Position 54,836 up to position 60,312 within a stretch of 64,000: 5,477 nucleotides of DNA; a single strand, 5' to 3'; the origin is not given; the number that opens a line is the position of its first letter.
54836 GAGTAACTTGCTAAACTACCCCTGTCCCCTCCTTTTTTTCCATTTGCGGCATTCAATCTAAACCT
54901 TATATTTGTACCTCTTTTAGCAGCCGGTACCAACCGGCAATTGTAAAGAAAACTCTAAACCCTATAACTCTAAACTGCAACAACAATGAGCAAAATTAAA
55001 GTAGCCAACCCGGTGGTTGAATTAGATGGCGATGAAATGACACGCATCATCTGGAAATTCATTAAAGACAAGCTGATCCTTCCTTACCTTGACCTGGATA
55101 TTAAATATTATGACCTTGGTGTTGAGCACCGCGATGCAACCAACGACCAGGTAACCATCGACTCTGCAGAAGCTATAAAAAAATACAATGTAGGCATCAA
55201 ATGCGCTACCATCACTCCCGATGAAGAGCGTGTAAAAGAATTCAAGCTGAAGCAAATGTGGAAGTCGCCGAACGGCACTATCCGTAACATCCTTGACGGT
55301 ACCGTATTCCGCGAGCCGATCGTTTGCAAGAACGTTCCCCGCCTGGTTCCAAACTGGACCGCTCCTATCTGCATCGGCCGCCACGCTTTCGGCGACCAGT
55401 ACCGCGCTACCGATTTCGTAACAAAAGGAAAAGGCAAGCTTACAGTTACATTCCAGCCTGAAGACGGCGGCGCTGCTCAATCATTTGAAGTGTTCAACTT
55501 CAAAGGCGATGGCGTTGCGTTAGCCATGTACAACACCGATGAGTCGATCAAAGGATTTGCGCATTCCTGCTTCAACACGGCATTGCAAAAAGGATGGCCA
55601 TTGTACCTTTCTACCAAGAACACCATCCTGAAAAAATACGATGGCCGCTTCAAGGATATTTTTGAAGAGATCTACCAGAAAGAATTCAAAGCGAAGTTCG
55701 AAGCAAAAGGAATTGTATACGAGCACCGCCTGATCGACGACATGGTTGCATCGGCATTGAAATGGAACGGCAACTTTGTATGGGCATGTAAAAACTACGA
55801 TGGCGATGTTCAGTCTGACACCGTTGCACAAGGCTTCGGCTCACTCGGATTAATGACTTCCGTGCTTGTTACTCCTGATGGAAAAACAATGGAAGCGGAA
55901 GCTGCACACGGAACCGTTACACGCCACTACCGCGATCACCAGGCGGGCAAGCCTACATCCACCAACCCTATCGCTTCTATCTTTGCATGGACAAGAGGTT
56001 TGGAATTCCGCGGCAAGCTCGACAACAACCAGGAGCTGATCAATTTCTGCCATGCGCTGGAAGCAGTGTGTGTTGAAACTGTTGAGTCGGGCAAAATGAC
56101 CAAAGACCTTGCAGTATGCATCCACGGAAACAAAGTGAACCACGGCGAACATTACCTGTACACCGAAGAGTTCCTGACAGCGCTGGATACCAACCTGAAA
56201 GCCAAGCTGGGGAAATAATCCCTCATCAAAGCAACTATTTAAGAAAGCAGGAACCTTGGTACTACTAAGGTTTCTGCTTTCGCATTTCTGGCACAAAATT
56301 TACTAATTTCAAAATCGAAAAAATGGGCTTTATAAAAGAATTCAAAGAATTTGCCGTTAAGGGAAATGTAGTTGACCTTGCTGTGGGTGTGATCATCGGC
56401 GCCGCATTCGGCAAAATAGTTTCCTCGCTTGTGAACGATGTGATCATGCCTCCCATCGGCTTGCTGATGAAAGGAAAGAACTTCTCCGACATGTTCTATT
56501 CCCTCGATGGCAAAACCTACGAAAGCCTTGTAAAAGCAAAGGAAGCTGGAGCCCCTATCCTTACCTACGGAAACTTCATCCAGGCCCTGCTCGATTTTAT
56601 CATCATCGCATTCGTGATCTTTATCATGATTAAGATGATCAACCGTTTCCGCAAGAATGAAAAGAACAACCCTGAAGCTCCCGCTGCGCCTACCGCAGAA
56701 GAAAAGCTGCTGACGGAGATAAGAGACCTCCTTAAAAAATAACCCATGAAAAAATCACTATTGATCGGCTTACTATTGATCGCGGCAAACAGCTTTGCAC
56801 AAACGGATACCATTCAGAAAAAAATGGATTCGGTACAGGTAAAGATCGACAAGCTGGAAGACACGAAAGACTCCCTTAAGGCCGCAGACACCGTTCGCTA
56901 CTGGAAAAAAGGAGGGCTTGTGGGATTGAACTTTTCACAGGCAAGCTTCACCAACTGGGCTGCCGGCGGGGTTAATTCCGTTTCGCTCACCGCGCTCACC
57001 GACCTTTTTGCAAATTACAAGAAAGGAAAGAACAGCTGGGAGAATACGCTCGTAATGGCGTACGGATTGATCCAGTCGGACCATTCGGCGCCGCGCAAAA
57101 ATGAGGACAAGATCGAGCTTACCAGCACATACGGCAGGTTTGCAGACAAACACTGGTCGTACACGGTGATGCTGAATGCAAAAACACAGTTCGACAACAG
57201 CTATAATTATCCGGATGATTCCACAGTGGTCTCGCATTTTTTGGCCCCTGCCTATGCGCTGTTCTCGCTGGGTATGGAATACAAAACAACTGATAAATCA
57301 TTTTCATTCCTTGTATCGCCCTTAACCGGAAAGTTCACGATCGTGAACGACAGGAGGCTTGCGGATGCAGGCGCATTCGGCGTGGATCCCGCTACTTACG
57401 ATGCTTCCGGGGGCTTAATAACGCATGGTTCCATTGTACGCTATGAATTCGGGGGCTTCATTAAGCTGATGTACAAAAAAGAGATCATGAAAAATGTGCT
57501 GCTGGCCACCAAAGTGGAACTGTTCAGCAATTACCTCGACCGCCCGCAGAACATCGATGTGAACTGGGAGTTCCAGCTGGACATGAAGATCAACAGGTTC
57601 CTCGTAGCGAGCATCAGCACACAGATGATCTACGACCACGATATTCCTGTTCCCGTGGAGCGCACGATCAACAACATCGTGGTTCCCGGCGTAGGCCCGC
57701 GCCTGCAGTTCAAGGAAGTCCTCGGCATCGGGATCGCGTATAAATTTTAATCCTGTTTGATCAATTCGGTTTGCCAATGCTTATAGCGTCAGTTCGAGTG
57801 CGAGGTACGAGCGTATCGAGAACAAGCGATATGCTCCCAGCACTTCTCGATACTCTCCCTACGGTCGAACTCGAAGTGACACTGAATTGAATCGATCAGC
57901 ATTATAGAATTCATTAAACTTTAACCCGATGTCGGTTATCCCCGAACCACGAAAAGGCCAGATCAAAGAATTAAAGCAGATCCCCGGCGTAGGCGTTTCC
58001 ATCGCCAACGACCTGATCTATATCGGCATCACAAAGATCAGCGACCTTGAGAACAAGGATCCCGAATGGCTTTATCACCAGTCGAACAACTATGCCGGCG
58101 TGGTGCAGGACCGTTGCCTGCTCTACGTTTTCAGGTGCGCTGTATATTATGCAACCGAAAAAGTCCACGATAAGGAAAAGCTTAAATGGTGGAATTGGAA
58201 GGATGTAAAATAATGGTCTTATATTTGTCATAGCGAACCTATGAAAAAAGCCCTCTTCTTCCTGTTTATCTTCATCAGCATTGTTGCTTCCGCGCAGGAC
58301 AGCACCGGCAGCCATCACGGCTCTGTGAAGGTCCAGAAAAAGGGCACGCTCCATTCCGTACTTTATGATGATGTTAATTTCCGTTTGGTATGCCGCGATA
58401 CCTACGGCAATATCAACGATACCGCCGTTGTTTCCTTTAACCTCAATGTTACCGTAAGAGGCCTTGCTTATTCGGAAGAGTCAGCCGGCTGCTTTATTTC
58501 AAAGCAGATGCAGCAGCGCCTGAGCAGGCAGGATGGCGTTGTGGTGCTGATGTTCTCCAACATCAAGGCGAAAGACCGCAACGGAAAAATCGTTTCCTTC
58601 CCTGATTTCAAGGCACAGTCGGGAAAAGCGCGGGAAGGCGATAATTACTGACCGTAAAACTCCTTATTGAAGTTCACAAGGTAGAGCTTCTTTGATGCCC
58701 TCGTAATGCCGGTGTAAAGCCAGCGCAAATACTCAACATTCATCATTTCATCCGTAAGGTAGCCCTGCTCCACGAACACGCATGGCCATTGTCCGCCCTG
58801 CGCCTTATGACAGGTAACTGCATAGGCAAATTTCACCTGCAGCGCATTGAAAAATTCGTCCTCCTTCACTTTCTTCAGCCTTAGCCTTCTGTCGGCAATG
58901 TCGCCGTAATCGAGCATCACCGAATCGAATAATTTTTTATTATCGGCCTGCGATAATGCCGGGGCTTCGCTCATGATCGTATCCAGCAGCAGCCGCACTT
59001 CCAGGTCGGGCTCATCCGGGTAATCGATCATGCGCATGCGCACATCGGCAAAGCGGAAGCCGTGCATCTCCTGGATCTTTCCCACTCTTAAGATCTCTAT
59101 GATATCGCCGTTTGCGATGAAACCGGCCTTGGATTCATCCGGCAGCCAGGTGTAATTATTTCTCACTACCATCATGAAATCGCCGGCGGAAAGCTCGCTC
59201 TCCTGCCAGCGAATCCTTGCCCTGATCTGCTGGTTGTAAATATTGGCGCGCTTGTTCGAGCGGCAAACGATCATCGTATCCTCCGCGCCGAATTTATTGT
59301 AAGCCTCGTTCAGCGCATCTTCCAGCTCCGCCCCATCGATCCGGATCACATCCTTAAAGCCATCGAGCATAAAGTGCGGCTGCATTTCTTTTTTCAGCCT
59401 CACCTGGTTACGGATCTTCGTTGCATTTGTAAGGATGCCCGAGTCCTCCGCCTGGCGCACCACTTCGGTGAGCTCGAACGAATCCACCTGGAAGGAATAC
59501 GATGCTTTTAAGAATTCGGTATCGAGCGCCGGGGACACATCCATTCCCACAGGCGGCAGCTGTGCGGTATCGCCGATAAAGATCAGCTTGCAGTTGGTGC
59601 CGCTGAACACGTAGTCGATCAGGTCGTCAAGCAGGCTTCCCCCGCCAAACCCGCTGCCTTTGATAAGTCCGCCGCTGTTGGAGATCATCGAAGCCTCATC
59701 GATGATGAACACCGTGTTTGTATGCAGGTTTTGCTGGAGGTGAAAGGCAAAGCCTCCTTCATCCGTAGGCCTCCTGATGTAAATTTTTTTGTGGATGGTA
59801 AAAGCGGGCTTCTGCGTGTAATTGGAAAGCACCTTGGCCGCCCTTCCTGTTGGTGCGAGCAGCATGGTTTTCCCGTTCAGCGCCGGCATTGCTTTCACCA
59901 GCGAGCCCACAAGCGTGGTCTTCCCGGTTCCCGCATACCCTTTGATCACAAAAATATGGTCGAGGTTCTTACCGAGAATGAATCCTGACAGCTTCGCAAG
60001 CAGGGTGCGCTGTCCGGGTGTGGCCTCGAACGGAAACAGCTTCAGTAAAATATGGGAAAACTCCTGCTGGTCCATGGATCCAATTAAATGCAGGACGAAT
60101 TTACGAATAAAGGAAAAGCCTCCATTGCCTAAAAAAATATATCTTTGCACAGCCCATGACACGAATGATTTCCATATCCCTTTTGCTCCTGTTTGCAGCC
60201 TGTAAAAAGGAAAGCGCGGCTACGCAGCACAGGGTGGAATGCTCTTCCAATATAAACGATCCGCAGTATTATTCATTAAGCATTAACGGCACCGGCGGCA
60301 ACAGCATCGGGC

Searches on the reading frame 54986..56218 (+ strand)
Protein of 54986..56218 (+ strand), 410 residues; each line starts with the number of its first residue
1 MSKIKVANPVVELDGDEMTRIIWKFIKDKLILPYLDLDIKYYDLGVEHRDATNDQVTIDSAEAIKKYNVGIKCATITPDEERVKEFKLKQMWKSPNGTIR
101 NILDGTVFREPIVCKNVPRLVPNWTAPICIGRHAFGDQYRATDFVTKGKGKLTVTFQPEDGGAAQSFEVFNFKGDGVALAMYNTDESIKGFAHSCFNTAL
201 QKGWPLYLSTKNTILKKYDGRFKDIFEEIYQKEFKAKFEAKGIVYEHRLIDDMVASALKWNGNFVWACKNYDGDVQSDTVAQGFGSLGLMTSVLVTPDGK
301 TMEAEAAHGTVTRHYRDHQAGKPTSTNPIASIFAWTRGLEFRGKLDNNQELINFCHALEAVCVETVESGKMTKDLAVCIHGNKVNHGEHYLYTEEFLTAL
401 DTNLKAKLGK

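Call 46: search_protein_families(library=pfam, proteins=[window:54986-56218:+], max_evalue=0.001)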
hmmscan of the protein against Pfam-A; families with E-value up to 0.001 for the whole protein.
window:54986-56218:+ (410 aa): 1 family
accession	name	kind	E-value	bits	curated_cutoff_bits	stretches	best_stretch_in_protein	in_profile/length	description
PF00180.25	Iso_dh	-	1.2e-70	239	27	1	5-379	1-336/348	Isocitrate/isopropylmalate dehydrogenase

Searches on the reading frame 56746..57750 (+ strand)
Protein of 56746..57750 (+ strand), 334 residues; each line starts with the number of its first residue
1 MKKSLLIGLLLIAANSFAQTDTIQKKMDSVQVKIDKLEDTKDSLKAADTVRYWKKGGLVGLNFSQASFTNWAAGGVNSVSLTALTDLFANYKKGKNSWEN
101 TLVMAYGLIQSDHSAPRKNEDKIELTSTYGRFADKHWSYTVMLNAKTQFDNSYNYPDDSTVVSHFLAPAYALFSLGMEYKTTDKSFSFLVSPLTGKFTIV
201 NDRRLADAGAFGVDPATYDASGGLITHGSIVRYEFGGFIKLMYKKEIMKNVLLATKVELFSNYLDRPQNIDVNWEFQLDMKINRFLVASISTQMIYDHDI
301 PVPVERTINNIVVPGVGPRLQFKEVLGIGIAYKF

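Call 46: search_protein_families(library=pfam, proteins=[window:56746-57750:+], max_evalue=0.001)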
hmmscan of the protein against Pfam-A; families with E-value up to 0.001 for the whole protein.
window:56746-57750:+ (334 aa): 1 family
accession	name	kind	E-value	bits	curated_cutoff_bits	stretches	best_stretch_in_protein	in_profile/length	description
PF11276.14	DUF3078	-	2.5e-29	102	25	1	63-153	1-92/92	Protein of unknown function (DUF3078)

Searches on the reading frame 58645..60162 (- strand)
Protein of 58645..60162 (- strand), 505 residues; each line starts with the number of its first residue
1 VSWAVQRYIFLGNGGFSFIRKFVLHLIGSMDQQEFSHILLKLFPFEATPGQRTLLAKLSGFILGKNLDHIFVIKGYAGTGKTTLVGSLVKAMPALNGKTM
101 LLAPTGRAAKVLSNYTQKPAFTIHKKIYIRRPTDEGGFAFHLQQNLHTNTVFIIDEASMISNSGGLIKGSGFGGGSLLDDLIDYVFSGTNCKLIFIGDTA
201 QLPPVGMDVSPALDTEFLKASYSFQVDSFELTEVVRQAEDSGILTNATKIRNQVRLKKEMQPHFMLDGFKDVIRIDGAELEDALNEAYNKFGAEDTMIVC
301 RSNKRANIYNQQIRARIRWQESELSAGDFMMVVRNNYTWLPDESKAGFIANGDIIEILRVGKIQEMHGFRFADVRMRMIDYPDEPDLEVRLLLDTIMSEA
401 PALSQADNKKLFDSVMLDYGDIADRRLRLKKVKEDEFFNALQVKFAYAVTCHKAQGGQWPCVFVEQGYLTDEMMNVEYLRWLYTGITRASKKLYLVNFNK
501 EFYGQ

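Call 75: search_protein_families(library=pfam, proteins=[window:58645-60162:-], max_evalue=0.00001)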
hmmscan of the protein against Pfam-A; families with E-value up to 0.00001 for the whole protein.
window:58645-60162:- (505 aa): 5 families
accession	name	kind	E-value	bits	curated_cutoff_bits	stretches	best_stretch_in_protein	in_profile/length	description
PF13604.12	AAA_30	-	1.1e-23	84.4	27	1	68-252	18-170/191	AAA domain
PF13538.12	UvrD_C_2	-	6.8e-23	80.7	27.4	1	445-496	1-52/52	UvrD-like helicase C-terminal domain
PF13245.12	AAA_19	-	3e-19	70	25.1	1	69-206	12-133/134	AAA domain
PF05970.20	PIF1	-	7.6e-12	45.7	25.9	1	51-252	6-204/223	PIF1-like helicase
PF09848.15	SLFN-g3_helicase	-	3.6e-06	26.9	24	1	69-339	2-251/354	Schlafen group 3, DNA/RNA helicase domain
